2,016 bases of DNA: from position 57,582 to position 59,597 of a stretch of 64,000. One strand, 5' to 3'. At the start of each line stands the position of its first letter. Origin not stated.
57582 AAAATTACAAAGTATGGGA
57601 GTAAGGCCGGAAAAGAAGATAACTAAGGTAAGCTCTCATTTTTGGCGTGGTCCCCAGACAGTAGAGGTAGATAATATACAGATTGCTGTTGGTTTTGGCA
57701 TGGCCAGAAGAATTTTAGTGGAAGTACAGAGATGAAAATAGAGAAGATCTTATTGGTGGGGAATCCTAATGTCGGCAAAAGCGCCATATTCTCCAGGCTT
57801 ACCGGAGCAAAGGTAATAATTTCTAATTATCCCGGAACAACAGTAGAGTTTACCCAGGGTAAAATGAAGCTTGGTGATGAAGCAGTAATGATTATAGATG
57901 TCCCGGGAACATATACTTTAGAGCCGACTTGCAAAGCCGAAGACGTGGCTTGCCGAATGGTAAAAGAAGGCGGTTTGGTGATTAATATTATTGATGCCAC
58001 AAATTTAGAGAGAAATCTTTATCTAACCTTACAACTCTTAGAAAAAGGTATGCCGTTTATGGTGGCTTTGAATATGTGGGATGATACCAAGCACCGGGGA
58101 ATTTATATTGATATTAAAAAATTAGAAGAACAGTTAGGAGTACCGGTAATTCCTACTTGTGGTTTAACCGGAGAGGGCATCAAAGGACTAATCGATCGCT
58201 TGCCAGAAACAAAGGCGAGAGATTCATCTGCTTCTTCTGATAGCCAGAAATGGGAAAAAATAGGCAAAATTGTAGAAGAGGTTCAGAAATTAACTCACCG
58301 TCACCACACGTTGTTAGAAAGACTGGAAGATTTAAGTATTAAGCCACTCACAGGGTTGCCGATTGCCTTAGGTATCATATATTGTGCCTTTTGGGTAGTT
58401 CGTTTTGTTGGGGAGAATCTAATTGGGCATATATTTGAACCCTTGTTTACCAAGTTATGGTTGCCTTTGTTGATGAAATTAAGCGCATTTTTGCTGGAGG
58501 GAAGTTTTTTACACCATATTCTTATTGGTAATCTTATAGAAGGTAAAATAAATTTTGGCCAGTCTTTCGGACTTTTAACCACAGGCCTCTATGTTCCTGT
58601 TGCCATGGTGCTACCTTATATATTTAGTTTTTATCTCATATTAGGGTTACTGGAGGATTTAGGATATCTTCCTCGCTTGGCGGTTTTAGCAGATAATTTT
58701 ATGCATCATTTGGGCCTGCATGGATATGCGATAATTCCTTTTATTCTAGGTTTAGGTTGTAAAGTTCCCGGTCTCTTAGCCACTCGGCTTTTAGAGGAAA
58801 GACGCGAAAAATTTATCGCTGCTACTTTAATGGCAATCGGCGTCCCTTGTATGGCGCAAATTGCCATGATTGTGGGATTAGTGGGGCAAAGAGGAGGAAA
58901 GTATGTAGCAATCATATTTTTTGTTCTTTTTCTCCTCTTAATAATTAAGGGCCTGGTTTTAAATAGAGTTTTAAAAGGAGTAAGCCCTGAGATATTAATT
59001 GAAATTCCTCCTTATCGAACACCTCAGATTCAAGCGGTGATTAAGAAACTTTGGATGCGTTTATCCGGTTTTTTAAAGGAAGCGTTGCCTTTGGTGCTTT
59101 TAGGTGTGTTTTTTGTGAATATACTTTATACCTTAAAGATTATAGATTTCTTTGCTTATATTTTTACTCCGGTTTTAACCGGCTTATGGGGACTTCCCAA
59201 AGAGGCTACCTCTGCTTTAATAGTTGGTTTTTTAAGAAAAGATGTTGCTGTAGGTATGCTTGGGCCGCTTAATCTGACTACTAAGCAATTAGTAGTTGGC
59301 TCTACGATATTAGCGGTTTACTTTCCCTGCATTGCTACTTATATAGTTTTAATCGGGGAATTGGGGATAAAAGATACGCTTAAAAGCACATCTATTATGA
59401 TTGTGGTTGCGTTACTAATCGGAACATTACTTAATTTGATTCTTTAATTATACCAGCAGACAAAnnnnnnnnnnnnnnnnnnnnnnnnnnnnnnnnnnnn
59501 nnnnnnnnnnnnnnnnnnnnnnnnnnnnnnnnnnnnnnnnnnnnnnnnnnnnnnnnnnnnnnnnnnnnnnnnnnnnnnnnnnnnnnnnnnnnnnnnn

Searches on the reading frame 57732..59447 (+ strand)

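Call 57: search_protein_families(library=phrogs, proteins=[window:57732-59447:+], max_evalue=0.001)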
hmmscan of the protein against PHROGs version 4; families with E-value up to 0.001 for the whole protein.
window:57732-59447:+ (571 aa): 3 families
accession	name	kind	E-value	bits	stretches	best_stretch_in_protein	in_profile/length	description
phrog_31529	-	unknown function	6.2e-07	29.7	1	6-155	11-168/304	-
phrog_35435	-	unknown function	2.4e-06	27.6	1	5-159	228-382/464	-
phrog_23947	-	unknown function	2.8e-05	24.3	1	8-52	7-51/364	-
